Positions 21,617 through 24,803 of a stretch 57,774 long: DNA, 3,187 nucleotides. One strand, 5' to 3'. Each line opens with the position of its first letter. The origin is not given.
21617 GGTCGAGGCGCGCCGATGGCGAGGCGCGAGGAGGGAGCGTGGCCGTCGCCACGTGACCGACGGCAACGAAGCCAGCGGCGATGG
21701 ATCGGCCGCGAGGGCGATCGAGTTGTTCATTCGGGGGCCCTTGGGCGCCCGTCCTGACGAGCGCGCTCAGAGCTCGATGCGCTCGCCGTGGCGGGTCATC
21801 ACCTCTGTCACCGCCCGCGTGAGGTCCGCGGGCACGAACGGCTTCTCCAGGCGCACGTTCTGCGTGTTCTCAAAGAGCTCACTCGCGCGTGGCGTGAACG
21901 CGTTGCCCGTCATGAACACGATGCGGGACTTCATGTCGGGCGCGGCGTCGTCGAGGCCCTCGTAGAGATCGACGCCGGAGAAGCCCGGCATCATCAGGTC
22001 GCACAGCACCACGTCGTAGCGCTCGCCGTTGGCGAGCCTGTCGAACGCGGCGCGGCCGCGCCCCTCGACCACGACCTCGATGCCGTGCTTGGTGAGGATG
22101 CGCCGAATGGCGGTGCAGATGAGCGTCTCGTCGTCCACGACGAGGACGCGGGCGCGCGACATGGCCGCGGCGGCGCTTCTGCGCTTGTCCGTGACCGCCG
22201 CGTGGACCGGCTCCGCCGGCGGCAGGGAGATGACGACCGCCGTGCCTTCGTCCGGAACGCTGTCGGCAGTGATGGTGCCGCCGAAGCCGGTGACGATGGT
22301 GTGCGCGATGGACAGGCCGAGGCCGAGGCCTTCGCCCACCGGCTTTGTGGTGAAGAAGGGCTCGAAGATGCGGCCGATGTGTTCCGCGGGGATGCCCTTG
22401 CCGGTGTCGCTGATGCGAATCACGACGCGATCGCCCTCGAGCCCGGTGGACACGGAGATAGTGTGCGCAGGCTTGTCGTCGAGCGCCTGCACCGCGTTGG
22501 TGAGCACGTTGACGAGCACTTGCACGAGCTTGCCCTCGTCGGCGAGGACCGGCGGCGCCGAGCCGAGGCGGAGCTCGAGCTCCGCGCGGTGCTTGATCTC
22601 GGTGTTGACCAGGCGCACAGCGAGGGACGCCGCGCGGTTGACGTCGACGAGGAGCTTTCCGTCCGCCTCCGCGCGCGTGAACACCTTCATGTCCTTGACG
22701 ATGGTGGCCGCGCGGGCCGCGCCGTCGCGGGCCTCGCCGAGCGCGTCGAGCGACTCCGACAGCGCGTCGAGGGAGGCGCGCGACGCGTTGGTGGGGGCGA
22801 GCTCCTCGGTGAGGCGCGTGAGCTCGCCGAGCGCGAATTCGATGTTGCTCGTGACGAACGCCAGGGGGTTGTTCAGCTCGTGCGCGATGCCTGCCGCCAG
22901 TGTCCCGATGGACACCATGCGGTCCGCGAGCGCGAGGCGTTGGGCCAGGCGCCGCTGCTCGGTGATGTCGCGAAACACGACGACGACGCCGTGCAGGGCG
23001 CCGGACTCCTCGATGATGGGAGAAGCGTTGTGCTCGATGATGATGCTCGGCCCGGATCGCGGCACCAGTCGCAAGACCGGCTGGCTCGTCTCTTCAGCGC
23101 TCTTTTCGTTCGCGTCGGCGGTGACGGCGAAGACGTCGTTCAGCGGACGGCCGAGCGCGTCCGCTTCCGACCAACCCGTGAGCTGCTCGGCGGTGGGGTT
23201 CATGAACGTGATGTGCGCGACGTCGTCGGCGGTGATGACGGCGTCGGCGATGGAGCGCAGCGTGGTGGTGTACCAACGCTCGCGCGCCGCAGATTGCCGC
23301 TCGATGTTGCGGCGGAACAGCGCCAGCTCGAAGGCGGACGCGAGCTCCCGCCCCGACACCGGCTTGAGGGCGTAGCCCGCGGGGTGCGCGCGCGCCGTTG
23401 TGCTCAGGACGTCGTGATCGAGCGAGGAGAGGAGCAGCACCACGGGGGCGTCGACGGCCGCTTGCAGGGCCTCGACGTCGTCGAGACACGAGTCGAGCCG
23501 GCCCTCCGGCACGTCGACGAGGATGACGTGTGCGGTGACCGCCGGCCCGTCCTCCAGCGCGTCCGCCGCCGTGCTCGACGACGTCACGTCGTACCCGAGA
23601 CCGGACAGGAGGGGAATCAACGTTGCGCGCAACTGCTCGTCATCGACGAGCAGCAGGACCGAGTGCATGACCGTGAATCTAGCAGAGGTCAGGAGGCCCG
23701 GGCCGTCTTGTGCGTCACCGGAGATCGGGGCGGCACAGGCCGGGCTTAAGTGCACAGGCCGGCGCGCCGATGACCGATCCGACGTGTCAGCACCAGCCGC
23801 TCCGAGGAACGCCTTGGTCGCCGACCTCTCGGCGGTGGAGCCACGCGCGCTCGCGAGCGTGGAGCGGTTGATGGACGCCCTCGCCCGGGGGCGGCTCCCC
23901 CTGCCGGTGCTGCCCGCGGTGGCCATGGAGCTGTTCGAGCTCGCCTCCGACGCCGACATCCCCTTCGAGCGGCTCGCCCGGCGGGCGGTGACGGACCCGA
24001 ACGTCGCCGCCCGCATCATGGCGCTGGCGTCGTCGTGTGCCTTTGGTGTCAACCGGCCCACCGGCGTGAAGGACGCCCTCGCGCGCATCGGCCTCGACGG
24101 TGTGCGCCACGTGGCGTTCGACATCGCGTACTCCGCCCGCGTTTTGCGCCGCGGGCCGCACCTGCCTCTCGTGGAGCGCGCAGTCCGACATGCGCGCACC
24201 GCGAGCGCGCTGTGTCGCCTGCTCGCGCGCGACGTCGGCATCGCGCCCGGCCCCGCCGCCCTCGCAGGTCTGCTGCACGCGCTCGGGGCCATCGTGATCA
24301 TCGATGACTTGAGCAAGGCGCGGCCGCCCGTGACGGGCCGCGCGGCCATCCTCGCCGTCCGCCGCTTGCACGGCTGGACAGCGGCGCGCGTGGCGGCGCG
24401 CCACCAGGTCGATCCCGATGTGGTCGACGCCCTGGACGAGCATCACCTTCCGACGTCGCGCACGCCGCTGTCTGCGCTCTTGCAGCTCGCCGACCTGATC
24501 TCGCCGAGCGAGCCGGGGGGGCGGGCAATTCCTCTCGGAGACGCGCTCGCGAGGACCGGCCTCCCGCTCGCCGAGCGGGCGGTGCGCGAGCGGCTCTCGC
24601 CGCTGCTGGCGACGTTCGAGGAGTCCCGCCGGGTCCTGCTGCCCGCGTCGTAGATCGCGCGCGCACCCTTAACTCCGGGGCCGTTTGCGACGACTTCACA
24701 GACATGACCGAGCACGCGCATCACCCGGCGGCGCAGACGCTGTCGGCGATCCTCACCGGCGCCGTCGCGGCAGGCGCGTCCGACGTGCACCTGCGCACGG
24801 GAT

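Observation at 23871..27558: HDOD protein and a full-length PilT-family ATPase sit at the head of the flbD-motA-motB flagellar motor unit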

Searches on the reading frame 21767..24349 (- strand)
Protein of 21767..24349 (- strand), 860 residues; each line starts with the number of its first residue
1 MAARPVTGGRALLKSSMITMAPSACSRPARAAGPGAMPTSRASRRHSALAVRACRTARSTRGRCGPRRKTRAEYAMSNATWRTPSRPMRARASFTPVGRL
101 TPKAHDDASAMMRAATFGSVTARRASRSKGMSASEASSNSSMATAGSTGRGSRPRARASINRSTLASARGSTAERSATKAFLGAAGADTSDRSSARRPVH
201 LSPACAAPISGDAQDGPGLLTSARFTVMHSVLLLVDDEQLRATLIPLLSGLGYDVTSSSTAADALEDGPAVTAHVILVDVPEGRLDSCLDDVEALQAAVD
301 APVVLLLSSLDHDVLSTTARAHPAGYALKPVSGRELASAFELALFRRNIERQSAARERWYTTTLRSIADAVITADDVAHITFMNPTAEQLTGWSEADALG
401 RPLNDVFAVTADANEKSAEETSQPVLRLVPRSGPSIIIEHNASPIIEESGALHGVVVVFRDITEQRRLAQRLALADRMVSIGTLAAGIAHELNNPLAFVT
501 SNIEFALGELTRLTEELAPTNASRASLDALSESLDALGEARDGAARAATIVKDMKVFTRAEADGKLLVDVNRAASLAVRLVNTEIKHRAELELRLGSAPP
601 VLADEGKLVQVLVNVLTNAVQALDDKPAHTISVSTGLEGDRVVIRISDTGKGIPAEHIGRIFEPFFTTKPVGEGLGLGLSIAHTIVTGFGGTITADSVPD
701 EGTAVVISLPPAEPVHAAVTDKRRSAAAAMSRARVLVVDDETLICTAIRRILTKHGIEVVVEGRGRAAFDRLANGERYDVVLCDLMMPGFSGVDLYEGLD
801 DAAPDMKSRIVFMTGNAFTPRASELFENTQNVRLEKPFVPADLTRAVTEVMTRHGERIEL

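Call 25: search_protein_families(library=pfam, proteins=[window:21767-24349:-], max_evalue=0.001)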
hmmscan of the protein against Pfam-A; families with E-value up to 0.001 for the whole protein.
window:21767-24349:- (860 aa): 9 families
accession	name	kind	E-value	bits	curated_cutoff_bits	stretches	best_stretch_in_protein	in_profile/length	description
PF02518.31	HATPase_c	-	1.5e-25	90.2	26.4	1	604-712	2-110/111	Histidine kinase-, DNA gyrase B-, and HSP90-like ATPase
PF00072.30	Response_reg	-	1.3e-22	80.4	30.2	1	735-847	1-110/111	Response regulator receiver domain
PF00989.32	PAS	-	2.1e-13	50.7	22.6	1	363-462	6-113/113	PAS fold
PF08448.16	PAS_4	-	2.4e-10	41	23.1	1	364-467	1-110/110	PAS fold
PF13426.13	PAS_9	-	2.3e-09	37.9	27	1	369-464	2-103/103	PAS domain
PF13188.13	PAS_8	-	6.2e-06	26.4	21.8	1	362-410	5-50/65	PAS domain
PF00512.31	HisKA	-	1.1e-05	25.9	26.9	1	482-562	3-65/66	His Kinase A (phospho-acceptor) domain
PF13596.12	PAS_10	-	0.00023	22.2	22.1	1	364-463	5-106/106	PAS domain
PF14501.12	HATPase_c_5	-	0.00025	21.4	22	1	608-697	6-90/102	GHKL domain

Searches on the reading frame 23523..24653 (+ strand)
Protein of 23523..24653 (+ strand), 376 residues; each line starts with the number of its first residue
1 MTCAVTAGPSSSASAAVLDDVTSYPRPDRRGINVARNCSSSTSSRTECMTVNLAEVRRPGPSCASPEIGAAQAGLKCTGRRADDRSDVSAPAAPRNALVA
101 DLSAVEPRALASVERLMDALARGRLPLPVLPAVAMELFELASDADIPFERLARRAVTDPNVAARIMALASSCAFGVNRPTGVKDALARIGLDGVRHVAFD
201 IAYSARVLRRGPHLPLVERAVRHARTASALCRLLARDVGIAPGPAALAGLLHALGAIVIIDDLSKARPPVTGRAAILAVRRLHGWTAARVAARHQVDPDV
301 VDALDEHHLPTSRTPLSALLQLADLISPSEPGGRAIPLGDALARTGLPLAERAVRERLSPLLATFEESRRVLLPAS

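Call 8: search_protein_families(library=pfam, proteins=[window:23523-24653:+], max_evalue=0.01)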
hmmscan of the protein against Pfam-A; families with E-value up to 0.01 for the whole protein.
window:23523-24653:+ (376 aa): 1 family
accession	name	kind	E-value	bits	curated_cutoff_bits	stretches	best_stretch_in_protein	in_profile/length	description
PF08668.18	HDOD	-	7.2e-21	75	22.9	1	127-270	1-146/196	HDOD domain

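Call 9: search_protein_families(library=ncbifam, proteins=[window:23523-24653:+], max_evalue=0.01)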
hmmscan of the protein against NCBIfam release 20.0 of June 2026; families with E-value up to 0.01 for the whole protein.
window:23523-24653:+ (376 aa): 1 family
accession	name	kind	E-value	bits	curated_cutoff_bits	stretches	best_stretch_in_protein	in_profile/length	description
TIGR03319.1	RNase_Y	equivalog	7e-06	24.8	454.35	1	221-336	331-430/514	ribonuclease Y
